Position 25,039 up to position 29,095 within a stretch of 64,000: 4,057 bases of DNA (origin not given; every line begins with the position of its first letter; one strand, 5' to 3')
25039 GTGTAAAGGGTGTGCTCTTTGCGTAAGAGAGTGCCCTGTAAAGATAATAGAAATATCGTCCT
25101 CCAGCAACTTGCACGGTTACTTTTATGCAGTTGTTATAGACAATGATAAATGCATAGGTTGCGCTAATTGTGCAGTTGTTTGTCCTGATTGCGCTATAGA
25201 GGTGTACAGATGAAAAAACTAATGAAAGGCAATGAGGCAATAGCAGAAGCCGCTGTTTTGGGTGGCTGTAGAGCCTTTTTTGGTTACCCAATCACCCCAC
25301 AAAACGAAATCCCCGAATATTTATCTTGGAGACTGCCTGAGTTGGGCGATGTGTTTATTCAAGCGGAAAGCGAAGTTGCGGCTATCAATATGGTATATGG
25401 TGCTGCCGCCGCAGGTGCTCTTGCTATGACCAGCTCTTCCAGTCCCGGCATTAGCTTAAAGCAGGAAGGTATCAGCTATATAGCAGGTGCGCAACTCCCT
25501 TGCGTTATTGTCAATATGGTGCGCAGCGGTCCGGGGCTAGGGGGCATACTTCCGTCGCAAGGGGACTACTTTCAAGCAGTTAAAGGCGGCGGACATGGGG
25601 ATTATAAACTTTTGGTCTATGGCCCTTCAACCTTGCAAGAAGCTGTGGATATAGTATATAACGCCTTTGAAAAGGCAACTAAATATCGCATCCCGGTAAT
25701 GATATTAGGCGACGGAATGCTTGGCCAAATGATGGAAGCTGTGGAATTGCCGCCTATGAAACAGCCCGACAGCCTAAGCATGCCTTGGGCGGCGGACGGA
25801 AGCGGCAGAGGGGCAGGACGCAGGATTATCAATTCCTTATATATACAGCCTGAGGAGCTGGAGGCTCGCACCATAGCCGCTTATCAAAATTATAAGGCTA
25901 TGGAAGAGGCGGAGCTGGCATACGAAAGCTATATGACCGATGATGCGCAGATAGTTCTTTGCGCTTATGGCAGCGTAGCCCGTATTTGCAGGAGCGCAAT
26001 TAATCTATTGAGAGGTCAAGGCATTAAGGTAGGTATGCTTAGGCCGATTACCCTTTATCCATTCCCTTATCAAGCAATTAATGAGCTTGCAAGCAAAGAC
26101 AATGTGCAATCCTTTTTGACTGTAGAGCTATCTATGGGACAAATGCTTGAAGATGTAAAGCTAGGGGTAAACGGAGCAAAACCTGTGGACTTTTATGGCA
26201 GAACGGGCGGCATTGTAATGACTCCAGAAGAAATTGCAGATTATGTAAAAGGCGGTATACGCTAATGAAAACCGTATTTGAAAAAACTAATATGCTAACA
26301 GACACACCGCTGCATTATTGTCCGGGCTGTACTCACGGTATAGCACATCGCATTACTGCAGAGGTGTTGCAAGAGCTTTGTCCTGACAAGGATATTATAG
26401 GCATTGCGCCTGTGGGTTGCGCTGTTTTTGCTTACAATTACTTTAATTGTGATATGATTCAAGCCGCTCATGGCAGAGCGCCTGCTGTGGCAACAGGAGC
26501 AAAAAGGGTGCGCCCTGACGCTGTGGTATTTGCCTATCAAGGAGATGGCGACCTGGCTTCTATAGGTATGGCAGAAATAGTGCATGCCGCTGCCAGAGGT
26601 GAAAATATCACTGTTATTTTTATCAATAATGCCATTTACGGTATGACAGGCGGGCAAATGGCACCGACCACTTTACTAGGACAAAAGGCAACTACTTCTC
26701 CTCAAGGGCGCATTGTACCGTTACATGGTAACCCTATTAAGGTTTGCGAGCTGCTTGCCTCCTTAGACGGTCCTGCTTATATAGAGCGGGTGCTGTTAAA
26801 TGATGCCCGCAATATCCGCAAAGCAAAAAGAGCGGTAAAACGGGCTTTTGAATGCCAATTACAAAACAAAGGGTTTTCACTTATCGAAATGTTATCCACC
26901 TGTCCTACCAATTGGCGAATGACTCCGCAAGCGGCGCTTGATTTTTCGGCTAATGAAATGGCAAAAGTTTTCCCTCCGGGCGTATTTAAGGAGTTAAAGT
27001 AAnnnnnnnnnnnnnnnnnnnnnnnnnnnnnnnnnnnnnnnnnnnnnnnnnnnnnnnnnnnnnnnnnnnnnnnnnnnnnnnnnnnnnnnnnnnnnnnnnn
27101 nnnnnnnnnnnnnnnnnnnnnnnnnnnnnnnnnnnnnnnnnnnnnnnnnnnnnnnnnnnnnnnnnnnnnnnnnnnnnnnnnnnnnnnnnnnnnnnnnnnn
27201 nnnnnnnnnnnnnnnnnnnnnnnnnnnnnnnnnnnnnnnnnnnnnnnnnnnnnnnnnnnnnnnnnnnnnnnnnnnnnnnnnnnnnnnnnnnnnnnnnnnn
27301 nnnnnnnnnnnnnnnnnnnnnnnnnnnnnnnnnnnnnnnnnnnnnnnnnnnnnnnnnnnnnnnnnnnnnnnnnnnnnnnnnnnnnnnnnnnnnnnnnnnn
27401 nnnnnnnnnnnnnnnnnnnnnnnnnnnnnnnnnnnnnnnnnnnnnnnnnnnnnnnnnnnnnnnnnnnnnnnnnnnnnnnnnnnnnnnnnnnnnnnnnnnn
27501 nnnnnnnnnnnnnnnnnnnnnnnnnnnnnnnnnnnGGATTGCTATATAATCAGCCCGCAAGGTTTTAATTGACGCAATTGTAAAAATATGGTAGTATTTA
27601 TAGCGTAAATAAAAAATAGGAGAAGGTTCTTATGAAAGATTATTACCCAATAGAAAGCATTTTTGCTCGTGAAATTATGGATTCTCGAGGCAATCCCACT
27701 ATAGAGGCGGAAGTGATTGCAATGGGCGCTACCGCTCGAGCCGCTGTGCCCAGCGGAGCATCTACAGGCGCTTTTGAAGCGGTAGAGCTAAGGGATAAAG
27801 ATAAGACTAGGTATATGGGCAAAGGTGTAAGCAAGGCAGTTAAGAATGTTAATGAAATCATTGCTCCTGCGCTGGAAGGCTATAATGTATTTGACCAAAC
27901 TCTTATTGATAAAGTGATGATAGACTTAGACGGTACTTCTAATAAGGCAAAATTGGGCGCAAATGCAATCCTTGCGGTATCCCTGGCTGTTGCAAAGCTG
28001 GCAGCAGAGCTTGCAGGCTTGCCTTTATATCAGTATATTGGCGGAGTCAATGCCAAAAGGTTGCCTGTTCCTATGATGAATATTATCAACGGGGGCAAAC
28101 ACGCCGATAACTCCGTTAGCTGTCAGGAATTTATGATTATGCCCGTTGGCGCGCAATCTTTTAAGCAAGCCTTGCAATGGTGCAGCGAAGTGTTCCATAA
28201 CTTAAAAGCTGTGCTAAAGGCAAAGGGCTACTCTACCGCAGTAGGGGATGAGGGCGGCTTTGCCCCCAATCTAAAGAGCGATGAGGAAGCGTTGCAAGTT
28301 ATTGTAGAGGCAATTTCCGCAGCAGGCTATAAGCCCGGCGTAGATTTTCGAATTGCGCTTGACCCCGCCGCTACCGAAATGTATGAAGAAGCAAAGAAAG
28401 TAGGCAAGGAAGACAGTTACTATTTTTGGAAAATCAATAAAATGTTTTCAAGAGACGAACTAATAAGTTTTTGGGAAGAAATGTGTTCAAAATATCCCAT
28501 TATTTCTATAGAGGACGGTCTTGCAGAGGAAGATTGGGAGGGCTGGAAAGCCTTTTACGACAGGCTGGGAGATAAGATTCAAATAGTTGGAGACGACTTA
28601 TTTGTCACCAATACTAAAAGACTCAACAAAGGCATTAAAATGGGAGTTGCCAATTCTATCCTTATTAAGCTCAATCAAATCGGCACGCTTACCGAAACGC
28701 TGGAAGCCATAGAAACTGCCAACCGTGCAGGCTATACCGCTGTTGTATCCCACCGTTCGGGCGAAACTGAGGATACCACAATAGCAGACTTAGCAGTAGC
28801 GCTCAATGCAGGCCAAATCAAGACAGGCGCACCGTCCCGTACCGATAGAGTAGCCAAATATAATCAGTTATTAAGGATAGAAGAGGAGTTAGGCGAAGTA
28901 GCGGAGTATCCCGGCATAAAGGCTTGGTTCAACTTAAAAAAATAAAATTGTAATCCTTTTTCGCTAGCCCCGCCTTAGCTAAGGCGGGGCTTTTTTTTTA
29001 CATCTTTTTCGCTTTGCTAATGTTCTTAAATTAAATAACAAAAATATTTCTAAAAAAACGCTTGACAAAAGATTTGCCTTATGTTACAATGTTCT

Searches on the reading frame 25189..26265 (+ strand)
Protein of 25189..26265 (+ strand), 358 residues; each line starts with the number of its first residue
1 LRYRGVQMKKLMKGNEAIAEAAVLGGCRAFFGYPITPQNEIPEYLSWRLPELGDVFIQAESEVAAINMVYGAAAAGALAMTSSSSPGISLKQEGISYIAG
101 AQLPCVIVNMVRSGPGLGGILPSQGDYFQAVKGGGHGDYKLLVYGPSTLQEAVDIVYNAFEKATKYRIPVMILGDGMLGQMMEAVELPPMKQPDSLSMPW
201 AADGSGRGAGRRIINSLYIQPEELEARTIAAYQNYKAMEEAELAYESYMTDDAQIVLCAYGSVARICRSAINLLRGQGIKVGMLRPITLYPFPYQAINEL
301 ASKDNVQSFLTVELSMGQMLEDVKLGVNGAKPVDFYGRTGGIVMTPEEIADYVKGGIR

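Call 66: search_protein_families(library=ncbifam, proteins=[window:25189-26265:+], max_evalue=1e-8)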
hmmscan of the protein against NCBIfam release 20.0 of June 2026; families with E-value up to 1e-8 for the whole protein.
window:25189-26265:+ (358 aa): 13 families
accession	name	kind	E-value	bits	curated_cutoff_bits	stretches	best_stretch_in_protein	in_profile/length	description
NF005507.0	PRK07119.1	subfamily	8.3e-159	528.1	399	1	8-354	3-346/352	3-methyl-2-oxobutanoate dehydrogenase subunit VorB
NF006412.0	PRK08659.1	equivalog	1.2e-88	297.9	411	2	8-192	4-188/378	2-oxoacid:acceptor oxidoreductase subunit alpha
NF007206.0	PRK09627.1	equivalog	1.5e-69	234.8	579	2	12-192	6-186/375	2-oxoglutarate synthase subunit alpha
TIGR03710.1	OAFO_sf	subfamily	1.3e-64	218.8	482.75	2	8-194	192-378/561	2-oxoacid:acceptor oxidoreductase subunit alpha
NF041170.1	Oxoac_fdxalpha_Archa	equivalog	1.1e-38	133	800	1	10-190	236-427/636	2-oxoacid:ferredoxin oxidoreductase subunit alpha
NF040682.1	PorA_Arch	equivalog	2.5e-33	115.6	550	2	9-192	3-185/387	pyruvate synthase subunit PorA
NF006233.0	PRK08367.1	equivalog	4.3e-30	104.9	625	1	7-317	2-326/394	pyruvate ferredoxin oxidoreductase subunit alpha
NF006232.0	PRK08366.1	equivalog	4.1e-25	88.2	646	1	7-190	5-185/394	2-ketoisovalerate ferredoxin oxidoreductase subunit alpha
NF007201.0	PRK09622.1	equivalog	1.4e-21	76.9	590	1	10-179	11-178/405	2-oxoacid:ferredoxin oxidoreductase subunit alpha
NF045791.1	OxalOxredalpha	equivalog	2.5e-20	72.9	500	1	8-241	3-231/395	oxalate oxidoreductase subunit alpha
NF045764.1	PhenlGlyoxDHPadG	equivalog_domain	1.4e-19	69.9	700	1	12-191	5-183/398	NADH-dependent phenylglyoxylate dehydrogenase subunit alpha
TIGR03336.1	IOR_alpha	equivalog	6.2e-17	61.1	650.9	1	8-349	1-323/595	indolepyruvate ferredoxin oxidoreductase subunit alpha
TIGR02176.1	pyruv_ox_red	equivalog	1.7e-11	42.8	911.35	0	11-177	3-170/1167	pyruvate:ferredoxin (flavodoxin) oxidoreductase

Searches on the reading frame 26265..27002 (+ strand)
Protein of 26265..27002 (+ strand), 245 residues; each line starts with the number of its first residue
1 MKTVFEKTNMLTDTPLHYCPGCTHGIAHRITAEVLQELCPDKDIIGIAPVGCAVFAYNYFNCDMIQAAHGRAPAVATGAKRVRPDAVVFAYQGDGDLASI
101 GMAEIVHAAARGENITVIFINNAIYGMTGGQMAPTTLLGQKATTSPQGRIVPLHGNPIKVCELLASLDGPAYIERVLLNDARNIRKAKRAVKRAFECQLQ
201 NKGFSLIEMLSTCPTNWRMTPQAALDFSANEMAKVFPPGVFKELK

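Call 66: search_protein_families(library=ncbifam, proteins=[window:26265-27002:+], max_evalue=1e-8)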
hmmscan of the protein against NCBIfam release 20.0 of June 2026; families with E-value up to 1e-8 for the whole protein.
window:26265-27002:+ (245 aa): 10 families
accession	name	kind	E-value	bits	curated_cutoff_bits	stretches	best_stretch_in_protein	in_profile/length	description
TIGR02177.1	PorB_KorB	subfamily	3.8e-34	118.5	261.9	1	17-216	2-190/286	2-oxoacid:acceptor oxidoreductase, beta subunit, pyruvate/2-ketoisovalerate family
NF008820.0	PRK11866.1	equivalog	7.4e-34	117.4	402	1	9-215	8-203/287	2-oxoacid ferredoxin oxidoreductase subunit beta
NF007207.0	PRK09628.1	equivalog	1.4e-29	103.6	364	1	11-217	11-206/277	2-oxoglutarate ferredoxin oxidoreductase subunit beta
NF008821.0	PRK11869.1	equivalog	4.7e-29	101.2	438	1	11-218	9-205/286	2-oxoacid ferredoxin oxidoreductase subunit beta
NF041171.1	Oxoac_fdxbeta_Archa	equivalog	1.3e-28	100.2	423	1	17-216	4-192/296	2-oxoacid:ferredoxin oxidoreductase subunit beta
NF008819.1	PRK11865.1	equivalog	2.1e-21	76.5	405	1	17-226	19-225/300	pyruvate synthase subunit PorB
NF008818.0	PRK11864.1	subfamily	3.9e-18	65.6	405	1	18-228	20-223/300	3-methyl-2-oxobutanoate dehydrogenase subunit beta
NF045766.1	PhenlGlyoxDHPadI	equivalog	9.6e-12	44.4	700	1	80-228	226-369/443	NADH-dependent phenylglyoxylate dehydrogenase subunit beta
TIGR03336.1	IOR_alpha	equivalog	4.9e-11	41.7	650.9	1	9-147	349-483/595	indolepyruvate ferredoxin oxidoreductase subunit alpha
NF045792.1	OxalOxredbeta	equivalog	5.4e-09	35.5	590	0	19-224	24-236/311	oxalate oxidoreductase subunit beta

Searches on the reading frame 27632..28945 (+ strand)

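Call 66: search_protein_families(library=ncbifam, proteins=[window:27632-28945:+], max_evalue=1e-8)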
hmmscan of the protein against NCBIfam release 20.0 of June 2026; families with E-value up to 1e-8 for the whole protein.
window:27632-28945:+ (437 aa): 2 families
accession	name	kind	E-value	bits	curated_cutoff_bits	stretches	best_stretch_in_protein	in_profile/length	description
TIGR01060.2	eno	equivalog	2.7e-206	685.2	300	1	7-432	1-422/425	phosphopyruvate hydratase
NF006223.0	PRK08350.1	equivalog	5.4e-30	104.8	624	1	56-156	40-139/341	hypothetical protein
